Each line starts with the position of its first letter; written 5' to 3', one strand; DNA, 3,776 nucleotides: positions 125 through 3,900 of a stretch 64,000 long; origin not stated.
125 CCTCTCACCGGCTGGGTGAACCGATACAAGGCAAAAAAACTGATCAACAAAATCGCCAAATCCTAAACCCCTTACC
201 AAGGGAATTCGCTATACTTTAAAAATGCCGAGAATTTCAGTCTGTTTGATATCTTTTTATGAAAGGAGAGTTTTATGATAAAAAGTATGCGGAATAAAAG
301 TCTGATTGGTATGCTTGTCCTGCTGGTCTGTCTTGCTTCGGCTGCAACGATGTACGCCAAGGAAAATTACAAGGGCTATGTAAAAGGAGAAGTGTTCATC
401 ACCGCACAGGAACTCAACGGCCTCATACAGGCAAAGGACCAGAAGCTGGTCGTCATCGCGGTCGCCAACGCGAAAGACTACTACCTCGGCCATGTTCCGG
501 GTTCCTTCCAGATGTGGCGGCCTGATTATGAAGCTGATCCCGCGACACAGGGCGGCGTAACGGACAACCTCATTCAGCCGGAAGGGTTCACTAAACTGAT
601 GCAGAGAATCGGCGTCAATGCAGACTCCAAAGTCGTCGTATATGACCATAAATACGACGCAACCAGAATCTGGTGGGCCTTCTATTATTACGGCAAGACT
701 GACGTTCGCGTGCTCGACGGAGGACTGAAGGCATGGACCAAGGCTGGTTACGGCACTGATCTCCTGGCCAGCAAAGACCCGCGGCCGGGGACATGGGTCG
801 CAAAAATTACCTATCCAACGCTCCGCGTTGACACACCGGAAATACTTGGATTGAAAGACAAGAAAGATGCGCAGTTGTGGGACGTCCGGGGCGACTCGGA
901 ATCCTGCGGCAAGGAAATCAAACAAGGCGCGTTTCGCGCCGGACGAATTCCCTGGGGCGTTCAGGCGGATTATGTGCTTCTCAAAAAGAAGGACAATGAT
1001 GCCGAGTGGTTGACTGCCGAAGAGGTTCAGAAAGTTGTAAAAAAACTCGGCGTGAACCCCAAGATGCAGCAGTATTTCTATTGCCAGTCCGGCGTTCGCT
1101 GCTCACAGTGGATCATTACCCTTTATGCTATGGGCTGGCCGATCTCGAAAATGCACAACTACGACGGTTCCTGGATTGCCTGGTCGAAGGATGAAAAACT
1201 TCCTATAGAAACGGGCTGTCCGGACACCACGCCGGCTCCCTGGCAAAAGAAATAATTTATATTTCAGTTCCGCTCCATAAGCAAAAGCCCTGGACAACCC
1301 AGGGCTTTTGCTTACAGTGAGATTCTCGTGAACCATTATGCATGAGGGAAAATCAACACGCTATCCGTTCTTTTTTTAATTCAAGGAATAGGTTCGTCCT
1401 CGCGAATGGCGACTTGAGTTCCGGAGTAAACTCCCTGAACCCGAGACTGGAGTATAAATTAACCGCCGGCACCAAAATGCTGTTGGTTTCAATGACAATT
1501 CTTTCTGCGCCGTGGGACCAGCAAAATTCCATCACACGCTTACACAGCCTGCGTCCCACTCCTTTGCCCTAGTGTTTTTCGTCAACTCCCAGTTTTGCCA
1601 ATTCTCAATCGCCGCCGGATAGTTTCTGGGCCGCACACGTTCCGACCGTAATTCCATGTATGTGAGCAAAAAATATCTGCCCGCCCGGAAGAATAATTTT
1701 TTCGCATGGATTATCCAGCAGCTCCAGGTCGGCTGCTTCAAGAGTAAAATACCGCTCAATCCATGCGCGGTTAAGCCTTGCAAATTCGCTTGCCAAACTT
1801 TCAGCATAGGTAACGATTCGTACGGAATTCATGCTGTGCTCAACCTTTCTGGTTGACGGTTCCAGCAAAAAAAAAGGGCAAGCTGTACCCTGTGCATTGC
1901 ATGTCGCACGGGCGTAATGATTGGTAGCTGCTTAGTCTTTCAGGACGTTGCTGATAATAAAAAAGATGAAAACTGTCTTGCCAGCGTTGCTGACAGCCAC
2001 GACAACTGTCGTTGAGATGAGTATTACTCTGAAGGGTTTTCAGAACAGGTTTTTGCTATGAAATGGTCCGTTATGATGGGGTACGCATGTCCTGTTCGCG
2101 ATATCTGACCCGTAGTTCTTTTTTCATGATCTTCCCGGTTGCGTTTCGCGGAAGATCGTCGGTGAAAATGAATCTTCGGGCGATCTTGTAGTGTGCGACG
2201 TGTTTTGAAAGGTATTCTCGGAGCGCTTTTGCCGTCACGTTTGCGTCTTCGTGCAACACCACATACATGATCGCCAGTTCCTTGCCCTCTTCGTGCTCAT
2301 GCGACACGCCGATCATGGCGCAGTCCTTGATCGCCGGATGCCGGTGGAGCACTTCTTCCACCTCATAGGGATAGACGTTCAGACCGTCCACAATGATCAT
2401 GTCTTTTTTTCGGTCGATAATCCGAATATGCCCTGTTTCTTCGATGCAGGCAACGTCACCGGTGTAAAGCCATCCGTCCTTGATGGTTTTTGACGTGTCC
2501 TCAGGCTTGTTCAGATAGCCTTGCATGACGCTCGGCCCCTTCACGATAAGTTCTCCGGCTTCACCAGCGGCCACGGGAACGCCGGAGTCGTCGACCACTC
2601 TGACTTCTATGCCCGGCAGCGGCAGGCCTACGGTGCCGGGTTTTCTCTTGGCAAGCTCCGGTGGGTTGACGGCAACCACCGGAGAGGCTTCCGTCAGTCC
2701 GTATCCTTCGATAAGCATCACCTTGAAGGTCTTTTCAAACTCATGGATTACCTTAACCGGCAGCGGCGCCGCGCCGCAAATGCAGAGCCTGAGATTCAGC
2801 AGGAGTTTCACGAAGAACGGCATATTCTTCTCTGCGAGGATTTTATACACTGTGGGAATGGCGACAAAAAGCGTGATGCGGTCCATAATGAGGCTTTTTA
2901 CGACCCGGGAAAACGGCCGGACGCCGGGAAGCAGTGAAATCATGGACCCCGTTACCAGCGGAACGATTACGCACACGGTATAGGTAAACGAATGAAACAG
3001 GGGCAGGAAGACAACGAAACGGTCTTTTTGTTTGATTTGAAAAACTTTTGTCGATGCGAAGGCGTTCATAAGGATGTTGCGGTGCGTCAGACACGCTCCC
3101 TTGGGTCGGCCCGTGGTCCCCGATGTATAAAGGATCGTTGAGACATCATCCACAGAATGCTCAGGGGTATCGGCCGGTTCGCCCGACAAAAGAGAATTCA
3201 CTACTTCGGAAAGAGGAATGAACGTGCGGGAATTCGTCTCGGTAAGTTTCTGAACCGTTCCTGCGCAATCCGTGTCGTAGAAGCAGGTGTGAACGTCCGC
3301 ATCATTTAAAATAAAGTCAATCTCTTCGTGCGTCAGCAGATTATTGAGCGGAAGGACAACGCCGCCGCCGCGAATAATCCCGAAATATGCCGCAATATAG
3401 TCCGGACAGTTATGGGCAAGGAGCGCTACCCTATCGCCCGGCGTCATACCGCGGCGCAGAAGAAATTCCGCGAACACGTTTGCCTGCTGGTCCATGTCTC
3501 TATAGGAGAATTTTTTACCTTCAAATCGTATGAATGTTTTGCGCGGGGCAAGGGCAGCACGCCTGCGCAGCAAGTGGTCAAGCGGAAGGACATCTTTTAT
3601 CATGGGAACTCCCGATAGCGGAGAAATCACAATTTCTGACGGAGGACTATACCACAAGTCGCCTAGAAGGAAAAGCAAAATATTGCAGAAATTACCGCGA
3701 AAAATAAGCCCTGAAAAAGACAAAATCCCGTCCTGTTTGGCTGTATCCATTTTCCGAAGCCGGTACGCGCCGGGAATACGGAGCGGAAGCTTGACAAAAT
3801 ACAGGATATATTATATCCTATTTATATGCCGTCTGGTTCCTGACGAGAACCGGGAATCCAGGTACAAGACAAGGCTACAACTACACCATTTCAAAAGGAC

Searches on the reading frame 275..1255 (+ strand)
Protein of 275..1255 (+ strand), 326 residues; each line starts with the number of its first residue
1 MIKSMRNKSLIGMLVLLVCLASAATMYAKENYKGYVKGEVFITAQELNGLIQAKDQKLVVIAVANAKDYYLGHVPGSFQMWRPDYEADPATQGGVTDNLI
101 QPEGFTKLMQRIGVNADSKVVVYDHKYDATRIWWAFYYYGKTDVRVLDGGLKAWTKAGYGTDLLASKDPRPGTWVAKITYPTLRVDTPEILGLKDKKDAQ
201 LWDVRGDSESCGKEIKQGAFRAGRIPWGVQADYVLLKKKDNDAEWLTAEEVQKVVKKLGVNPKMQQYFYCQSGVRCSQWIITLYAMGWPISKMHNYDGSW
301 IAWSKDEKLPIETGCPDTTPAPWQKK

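Call 49: search_protein_families(library=pfam, proteins=[window:275-1255:+], max_evalue=0.0001)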
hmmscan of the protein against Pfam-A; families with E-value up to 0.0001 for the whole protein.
window:275-1255:+ (326 aa): 1 family
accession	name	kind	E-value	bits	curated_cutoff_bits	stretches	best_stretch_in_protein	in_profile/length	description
PF00581.25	Rhodanese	-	6.7e-21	75.1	22.2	2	43-156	1-101/102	Rhodanese-like domain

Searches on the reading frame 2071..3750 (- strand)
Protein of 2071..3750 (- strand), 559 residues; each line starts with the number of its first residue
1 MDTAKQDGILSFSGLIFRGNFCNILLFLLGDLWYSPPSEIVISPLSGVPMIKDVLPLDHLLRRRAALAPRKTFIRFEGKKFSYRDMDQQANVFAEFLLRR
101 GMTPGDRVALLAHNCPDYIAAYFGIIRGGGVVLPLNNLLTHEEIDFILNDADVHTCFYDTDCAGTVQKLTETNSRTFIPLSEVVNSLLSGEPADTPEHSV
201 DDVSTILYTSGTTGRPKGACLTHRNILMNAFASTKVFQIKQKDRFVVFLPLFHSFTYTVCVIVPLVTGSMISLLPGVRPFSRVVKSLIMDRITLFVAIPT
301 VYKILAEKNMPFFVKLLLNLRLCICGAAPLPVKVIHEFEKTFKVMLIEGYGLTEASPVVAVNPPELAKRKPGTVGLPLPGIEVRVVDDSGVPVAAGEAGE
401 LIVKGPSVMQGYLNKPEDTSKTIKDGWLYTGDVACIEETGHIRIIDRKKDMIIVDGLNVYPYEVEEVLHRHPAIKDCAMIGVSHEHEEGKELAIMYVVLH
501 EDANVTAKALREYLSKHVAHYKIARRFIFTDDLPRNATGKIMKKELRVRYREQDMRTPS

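Call 48: search_protein_families(library=pfam, proteins=[window:2071-3750:-], max_evalue=0.0001)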
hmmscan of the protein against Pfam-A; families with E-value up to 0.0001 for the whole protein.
window:2071-3750:- (559 aa): 2 families
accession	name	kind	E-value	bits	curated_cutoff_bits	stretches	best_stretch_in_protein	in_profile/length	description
PF00501.34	AMP-binding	-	4.3e-92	309.3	29.9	1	62-413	2-384/384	AMP-binding enzyme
PF13193.12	AMP-binding_C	-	1.1e-16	61.9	24.5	1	463-540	1-76/76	AMP-binding enzyme C-terminal domain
